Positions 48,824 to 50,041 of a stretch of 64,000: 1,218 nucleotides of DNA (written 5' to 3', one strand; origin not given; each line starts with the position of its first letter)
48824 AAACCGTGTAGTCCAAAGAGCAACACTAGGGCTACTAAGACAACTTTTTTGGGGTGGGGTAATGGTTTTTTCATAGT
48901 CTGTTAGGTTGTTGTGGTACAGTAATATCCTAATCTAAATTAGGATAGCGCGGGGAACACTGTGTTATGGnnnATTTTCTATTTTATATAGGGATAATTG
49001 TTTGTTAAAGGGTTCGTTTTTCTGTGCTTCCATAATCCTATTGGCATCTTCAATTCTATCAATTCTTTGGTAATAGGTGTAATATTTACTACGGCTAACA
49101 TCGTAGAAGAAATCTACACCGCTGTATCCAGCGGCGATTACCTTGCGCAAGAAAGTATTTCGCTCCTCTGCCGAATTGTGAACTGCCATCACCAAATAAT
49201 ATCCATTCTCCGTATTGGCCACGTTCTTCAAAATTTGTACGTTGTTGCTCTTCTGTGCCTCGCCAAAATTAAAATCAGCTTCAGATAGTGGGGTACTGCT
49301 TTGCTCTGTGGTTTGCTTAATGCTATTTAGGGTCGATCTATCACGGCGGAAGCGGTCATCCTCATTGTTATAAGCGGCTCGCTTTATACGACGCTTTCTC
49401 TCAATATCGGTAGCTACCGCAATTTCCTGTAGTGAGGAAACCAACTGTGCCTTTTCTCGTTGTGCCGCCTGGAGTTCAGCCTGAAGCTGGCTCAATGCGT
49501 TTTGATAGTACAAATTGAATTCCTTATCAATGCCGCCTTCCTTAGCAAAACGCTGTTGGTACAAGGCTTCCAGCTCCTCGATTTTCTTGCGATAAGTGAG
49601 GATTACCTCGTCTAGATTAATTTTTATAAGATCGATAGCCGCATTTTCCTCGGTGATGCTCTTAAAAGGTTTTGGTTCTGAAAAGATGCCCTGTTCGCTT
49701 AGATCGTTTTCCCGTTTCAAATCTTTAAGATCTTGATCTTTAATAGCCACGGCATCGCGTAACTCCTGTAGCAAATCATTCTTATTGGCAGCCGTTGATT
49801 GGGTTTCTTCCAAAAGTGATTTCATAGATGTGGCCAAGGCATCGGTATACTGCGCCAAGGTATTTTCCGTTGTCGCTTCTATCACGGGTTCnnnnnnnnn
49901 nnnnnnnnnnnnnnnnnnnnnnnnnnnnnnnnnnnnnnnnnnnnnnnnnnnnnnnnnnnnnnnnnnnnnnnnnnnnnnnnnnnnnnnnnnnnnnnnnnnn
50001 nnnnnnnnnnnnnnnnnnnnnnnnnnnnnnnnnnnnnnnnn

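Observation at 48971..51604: PorP/SprF-like outer-membrane barrel fused to a long coiled coil and a SPOR-like domain: a possible envelope-spanning tether in a T9SS adhesin operon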

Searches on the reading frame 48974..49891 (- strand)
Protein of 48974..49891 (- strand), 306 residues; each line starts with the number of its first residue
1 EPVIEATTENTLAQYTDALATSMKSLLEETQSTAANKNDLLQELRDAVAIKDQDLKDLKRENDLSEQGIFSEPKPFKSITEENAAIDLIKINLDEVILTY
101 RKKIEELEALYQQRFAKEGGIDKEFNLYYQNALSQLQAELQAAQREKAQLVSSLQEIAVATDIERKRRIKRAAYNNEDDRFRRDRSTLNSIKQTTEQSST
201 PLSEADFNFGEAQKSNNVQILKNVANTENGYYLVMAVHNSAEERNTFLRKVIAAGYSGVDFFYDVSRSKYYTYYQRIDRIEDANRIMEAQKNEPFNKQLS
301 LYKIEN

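Call 7: search_protein_families(library=pfam, proteins=[window:48974-49843:-], max_evalue=10)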
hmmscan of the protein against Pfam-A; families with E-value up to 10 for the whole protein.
seq(290 aa): 5 families
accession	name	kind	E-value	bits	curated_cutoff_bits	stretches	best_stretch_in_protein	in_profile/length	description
PF25026.1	Asd-4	-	0.051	14.1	29.1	1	84-141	27-76/80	Asd-4-like domain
PF24006.2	SCAP_N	-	0.087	13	27.9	1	158-221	98-162/199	SCAP N-terminal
PF02686.20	GatC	-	0.12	13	23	1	133-218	18-66/66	Glu-tRNAGln amidotransferase C subunit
PF25764.1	KIF21A_4th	-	0.13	12.3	33.1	1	82-158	31-102/183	KIF21A-like domain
PF04102.17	SlyX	-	1.1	10.4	30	1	10-49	4-43/67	SlyX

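Call 30: search_protein_representatives(protein=window:48974-49891:-)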
Query: 306 residues. Proteins with E-value up to 0.001 (for the whole library): 102; up to 1e-10: 81; up to 1e-30: 50. The best 102 are listed.
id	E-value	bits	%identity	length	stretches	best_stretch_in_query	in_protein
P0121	7.1e-86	304.6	51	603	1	6-306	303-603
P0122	5.7e-84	298.4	50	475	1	7-306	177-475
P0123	1.5e-81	290.4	49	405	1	9-306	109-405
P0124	8.1e-80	284.8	49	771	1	9-306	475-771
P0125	1.2e-79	284.3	51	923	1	12-306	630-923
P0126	1.9e-78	280.3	50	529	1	21-305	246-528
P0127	7.6e-78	278.3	48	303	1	16-306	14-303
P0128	6.1e-75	268.8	48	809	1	16-306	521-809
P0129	2.0e-74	267.2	49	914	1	16-306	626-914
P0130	7.0e-72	258.8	46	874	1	10-306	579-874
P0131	3.9e-71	256.3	46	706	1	15-306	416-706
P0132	1.5e-69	251.2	48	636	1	12-306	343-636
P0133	2.7e-68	247.0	47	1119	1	26-305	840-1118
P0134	7.6e-68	245.5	45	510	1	14-306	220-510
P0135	1.0e-65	238.6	41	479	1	18-305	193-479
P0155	1.7e-50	188.7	39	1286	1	25-306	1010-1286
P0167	3.0e-37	145.3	35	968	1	40-306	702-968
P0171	1.7e-30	123.1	31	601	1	35-306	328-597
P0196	1.1e-13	68.1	25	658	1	21-305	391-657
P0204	7.4e-08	48.9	27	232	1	193-306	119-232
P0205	8.2e-08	48.8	28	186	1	212-306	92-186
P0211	4.1e-06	43.2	23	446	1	183-305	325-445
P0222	4.2e-04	36.6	24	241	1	161-304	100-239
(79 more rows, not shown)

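Call 34: search_protein_families(library=pfam, proteins=[P0211, P0204, P0222, P0205, P0171, P0196, P0155], max_evalue=1)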
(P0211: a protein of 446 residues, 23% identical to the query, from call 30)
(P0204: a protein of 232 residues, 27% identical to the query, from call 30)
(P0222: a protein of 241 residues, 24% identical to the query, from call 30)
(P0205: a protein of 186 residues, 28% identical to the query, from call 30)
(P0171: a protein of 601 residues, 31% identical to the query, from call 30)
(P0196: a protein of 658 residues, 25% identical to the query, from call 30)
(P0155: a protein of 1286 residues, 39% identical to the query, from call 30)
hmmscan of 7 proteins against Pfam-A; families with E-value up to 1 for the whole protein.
P0211 (446 aa): 4 families
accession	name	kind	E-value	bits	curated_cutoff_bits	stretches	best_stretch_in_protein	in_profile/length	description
PF18175.6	HU-CCDC81_bac_2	-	3.2e-22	78.6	35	1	59-128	1-70/70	CCDC81-like prokaryotic HU domain 2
PF18174.6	HU-CCDC81_bac_1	-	5.7e-22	77.8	26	1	2-58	3-59/59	CCDC81-like prokaryotic HU domain 1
PF05036.18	SPOR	-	3.9e-11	43.6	21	1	234-305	2-74/76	SPOR domain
PF00216.26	Bac_DNA_binding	-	0.29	11.9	22.4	0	5-32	30-57/90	Bacterial DNA-binding protein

P0204 (232 aa): 2 families
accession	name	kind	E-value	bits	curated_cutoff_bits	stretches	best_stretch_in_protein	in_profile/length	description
PF05036.18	SPOR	-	2.3e-13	50.7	21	2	12-83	2-74/76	SPOR domain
PF20015.4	VMAP-M12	-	0.067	13.6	27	1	143-206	3-70/136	vWA-MoxR associated protein middle region (VMAP-M) 12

P0222 (241 aa): 1 family
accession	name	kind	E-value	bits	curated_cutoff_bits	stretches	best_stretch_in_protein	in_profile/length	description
PF05036.18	SPOR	-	4.5e-08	33.8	21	1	26-97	2-74/76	SPOR domain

P0205 (186 aa): 1 family
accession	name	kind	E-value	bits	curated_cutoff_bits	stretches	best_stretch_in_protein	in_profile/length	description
PF05036.18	SPOR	-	0.0027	18.4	21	1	12-44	42-74/76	SPOR domain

P0171 (601 aa): 1 family
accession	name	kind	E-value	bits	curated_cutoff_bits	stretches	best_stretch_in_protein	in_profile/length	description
PF03938.19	OmpH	-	4.8e-06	27.3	32.4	1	28-159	2-139/141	Outer membrane protein (OmpH-like)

P0196 (658 aa): 3 families
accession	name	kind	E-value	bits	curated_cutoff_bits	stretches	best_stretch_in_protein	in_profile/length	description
PF03938.19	OmpH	-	1.6e-05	25.5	32.4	1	71-131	77-138/141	Outer membrane protein (OmpH-like)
PF23147.2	GDH2_N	-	0.26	12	27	0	54-78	13-37/65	NAD-dependent glutamate dehydrogenase, N-terminal domain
PF13582.12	Reprolysin_3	-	0.84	10.6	22.4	0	518-602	20-93/123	Metallo-peptidase family M12B Reprolysin-like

P0155 (1286 aa): 1 family
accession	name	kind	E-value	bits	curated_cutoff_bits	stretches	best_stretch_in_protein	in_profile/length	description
PF11751.14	PorP_SprF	-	3.6e-50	171.5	22.3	1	33-297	9-273/273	Type IX secretion system membrane protein PorP/SprF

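Call 40: find_homologous_proteins(query=P0167)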
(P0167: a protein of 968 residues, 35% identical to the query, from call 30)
Query P0167 (968 aa): 321 proteins with E <= 0.001 among 8000 candidates; the best 120 are listed.
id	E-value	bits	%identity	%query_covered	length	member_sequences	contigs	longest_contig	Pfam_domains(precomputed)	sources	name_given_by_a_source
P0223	0.0e+0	2085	95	100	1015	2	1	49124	PF11751.15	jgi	jgi:type IX secretion system PorP/SprF family membrane protein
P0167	0.0e+0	2009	100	100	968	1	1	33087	PF11751.15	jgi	jgi:type IX secretion system PorP/SprF family membrane protein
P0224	6.7e-277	939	51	100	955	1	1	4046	PF11751.15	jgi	jgi:type IX secretion system PorP/SprF family membrane protein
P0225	1.8e-248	845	52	40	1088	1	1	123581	PF11751.15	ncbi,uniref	ncbi:PorP/SprF family type IX secretion system membrane protein [Flavobacterium sp.]|uniref:PorP/Spr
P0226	6.9e-244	830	55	31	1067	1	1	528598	PF11751.15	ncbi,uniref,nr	ncbi:PorP/SprF family type IX secretion system membrane protein [Flavobacterium humi]|uniref:Type IX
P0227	5.2e-242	824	48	49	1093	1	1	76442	PF11751.15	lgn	-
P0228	1.1e-240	819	45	100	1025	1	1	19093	PF11751.15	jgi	jgi:type IX secretion system PorP/SprF family membrane protein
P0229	1.6e-240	819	51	45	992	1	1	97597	PF11751.15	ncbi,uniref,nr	ncbi:PorP/SprF family type IX secretion system membrane protein [Flavobacterium psychrophilum]|unire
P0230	3.0e-237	808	51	45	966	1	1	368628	PF11751.15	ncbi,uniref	ncbi:PorP/SprF family type IX secretion system membrane protein [Flavobacterium psychrophilum]|unire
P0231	3.2e-237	808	51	45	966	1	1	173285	PF11751.15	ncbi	-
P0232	3.1e-236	805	51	45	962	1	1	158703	PF11751.15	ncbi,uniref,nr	ncbi:PorP/SprF family type IX secretion system membrane protein [Flavobacterium psychrophilum]|unire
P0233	5.7e-236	804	43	100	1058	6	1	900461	PF11751.15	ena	-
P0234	3.9e-235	801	51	45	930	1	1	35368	PF11751.15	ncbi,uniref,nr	ncbi:PorP/SprF family type IX secretion system membrane protein [Flavobacterium psychrophilum]|unire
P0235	6.3e-235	800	45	100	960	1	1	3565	PF11751.15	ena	-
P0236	1.5e-234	799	47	100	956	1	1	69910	PF11751.15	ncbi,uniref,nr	ncbi:PorP/SprF family type IX secretion system membrane protein [Flavobacterium psychrophilum]|unire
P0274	2.5e-216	739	51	45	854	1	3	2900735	PF11751.15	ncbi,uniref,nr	ncbi:PorP/SprF family type IX secretion system membrane protein [Flavobacterium psychrophilum]|unire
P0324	9.3e-169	581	50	31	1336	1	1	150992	PF11751.15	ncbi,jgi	jgi:type IX secretion system PorP/SprF family membrane protein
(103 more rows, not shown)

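Call 42: find_encoding_contigs(protein=P0274, flank=10000, max_places=2)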
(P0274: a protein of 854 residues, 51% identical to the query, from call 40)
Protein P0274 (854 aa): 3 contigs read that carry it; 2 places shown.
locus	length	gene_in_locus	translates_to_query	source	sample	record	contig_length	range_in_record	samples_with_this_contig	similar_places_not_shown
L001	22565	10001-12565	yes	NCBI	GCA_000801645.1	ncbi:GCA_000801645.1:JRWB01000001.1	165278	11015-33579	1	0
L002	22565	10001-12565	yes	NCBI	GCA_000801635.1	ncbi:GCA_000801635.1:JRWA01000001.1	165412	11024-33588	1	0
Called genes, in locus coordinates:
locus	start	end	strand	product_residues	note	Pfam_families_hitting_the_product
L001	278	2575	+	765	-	PF05970:PIF1, PF13245:AAA_19, PF13401:AAA_22 (weak), PF13604:AAA_30, PF01443:Viral_helicase1 (faint), PF02689:Herpes_Helicase (weak), PF14493:HTH_40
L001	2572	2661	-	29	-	-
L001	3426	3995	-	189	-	PF12867:DinB_2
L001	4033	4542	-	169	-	PF00027:cNMP_binding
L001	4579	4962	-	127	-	-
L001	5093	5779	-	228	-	PF13177:DNA_pol3_delta2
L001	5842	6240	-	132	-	PF13177:DNA_pol3_delta2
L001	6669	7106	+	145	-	-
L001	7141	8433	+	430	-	PF28492:Beta_helix_4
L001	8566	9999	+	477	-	PF13585:CHU_C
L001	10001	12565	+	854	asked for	PF11751:PorP_SprF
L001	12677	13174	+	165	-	-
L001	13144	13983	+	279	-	-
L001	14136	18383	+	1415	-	PF13573:SprB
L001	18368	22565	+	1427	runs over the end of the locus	PF13573:SprB, PF13585:CHU_C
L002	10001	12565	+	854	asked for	PF11751:PorP_SprF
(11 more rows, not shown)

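Call 68: find_related_loci(query=P0324, collection=genome_contigs, flank=10000)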
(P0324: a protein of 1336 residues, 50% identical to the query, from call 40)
Query P0324 (1336 aa) in genome_contigs; peptide patterns used: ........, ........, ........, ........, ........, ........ (x = any residue, [..] = any of these).
515 stretches matched a pattern; 239 encode a relative of the query (tblastn E <= 1e-3); the best 80 are kept; 80 distinct loci.
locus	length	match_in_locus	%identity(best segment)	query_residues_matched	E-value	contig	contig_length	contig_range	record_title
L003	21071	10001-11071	93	980-1336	2e-180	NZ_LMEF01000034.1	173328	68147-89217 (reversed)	Flavobacterium sp. Root420 contig_9, whole genome shotgun sequence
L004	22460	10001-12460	85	1-756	0e+0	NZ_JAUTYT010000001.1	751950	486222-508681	Flavobacterium sp. LAR06 NODE_1_length_751950_cov_119.644429, whole genome shotgun sequence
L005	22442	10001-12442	81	1-783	0e+0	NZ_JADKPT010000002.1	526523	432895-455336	Flavobacterium sp. LC2016-12 Contig_02, whole genome shotgun sequence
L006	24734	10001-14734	73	1-1336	0e+0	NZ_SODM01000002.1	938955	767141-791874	Flavobacterium sp. 270 Ga0310583_102, whole genome shotgun sequence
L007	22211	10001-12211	84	1-704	0e+0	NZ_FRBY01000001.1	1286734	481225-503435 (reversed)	Flavobacterium saccharophilum strain DSM 1811, whole genome shotgun sequence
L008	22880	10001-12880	75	1-963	0e+0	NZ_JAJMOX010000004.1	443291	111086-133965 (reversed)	Flavobacterium sp. JAS Flavobacterium_sp._JAS_assembly_contig_4, whole genome shotgun sequence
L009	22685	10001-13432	71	1-893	0e+0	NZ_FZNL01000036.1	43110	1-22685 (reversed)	Flavobacterium sp. ov086, whole genome shotgun sequence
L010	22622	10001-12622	68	1-756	0e+0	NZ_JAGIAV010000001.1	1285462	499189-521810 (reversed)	MAG: Flavobacterium sp. isolate BIN31 scaffold1_cov0, whole genome shotgun sequence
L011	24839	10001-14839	78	1-1336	0e+0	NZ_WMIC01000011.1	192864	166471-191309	Flavobacterium sp. LC2016-01 Contig11, whole genome shotgun sequence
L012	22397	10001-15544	68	1-1336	0e+0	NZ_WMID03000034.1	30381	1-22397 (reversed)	Flavobacterium sp. MC2016-06 FlavoMC2016-06_Reassembly_04-2024_contig_34, whole genome shotgun sequence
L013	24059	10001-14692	71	1-1336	0e+0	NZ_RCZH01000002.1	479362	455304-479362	Flavobacterium pectinovorum strain 42 scaffold2.1, whole genome shotgun sequence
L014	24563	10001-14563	80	1-1336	0e+0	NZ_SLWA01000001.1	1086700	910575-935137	Flavobacterium circumlabens strain P5626 Ga0310575_101, whole genome shotgun sequence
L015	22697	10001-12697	78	1-868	0e+0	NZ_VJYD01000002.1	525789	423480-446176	Flavobacterium daemonense strain JCM 19455 NODE_2_length_525789_cov_241.595404, whole genome shotgun sequence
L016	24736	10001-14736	76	1-1336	0e+0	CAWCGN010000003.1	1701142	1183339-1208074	MAG: uncultured Flavobacteriaceae bacterium isolate MFD09368.bin.2.208 genome assembly, contig: contig_12695, whole geno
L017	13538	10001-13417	67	1-1035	0e+0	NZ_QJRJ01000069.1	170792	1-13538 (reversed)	Flavobacterium ginsenosidimutans strain THG 01 contig7, whole genome shotgun sequence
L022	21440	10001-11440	81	1-478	0e+0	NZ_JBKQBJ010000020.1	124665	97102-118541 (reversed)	Flavobacterium sp. C3NV NODE_20_length_124665_cov_85.319886, whole genome shotgun sequence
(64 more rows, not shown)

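Call 74: search_protein_families(library=pfam, proteins=[L022:10001-14299:+, L022:8545-9996:+, L022:6737-8026:+, L022:6084-6533:+, L022:8132-8545:+], max_evalue=0.01)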
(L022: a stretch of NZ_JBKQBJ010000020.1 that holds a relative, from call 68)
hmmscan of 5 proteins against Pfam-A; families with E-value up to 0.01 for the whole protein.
L022:10001-14299:+ (1433 aa): 1 family
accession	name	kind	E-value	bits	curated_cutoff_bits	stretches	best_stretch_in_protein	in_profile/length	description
PF11751.14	PorP_SprF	-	1.7e-42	146.3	22.3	1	37-299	10-273/273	Type IX secretion system membrane protein PorP/SprF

L022:8545-9996:+ (484 aa): 5 families
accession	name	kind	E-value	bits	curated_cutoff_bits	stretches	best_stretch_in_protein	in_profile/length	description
PF19081.6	Ig_7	-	1.2e-05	25.9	27.3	0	183-237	28-82/84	Ig-like domain CHU_C associated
PF13585.12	CHU_C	-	3e-05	24.5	27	1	405-480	3-84/86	CHU_C Type IX secretion signal domain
PF13895.12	Ig_2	-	0.0001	22.9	27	0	271-302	29-64/79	Immunoglobulin domain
PF13927.12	Ig_3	-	0.00072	20.4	30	0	331-365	13-49/78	Immunoglobulin domain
PF06832.18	BiPBP_C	-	0.0048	17.2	26.8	0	320-388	20-87/90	Penicillin-Binding Protein C-terminus Family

L022:6737-8026:+ (430 aa): 0 families

L022:6084-6533:+ (150 aa): 0 families

L022:8132-8545:+ (138 aa): 0 families

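Call 84: find_homologous_proteins(query=P0171)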
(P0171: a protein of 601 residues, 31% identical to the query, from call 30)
Query P0171 (601 aa): 2 proteins with E <= 0.001 among 8000 candidates.
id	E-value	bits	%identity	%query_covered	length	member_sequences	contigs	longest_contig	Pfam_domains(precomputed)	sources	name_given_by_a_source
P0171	0.0e+0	1241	100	100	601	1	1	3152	PF03938.20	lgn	-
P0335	6.9e-62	228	47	45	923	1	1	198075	PF08017.17,PF11751.15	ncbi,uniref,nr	ncbi:PorP/SprF family type IX secretion system membrane protein [Flavobacterium yafengii]|uniref:Por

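Call 88: search_protein_families(library=ncbifam, proteins=[window:48974-49891:-, L022:13400-14299:+], max_evalue=1)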
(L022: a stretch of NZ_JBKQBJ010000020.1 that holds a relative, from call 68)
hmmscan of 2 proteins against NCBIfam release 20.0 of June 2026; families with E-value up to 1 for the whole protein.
window:48974-49891:- (306 aa): 2 families
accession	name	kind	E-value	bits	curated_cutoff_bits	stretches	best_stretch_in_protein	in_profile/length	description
TIGR04181.1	NHT_00031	hypoth_equivalog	0.068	12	420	1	213-287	277-350/359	LegC family aminotransferase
NF006068.0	PRK08210.1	equivalog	0.21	10.7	474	0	67-106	281-321/405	aspartate kinase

L022:13400-14299:+ (300 aa): 4 families
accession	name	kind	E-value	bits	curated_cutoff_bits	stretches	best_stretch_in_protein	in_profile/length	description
TIGR02168.1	SMC_prok_B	equivalog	0.0022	15.8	567.35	1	14-229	292-512/1181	chromosome segregation protein SMC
TIGR03492.1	TIGR03492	hypoth_equivalog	0.061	12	219.2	1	201-292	70-154/396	lipid-A-disaccharide synthase-related protein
TIGR04181.1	NHT_00031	hypoth_equivalog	0.28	10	420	0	207-269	277-339/359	LegC family aminotransferase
NF045780.1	TrlF_fam_ATP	equivalog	0.29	9.7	350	1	19-204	504-683/944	TrlF family AAA-like ATPase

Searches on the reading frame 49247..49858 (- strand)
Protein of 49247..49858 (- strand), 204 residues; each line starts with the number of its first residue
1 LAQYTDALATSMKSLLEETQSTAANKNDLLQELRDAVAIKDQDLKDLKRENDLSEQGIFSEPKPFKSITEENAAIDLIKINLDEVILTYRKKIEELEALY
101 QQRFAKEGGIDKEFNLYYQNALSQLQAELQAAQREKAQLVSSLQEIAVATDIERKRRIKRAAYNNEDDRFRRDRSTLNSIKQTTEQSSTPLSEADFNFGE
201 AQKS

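Call 87: search_solved_structures(query=A5, max_evalue=1)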
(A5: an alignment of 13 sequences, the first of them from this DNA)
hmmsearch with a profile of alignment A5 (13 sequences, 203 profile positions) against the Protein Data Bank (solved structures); distinct sequences matched with E-value up to 1: 3.
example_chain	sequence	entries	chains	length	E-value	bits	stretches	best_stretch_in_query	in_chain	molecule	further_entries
1y4s_A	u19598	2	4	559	0.062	16.3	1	62-108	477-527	Chaperone protein htpG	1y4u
2iop_A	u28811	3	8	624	0.065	16.2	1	62-108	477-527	Chaperone protein htpG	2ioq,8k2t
4e8u_A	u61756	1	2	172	0.18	14.7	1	11-49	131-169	Putative uncharacterized protein T8P19.180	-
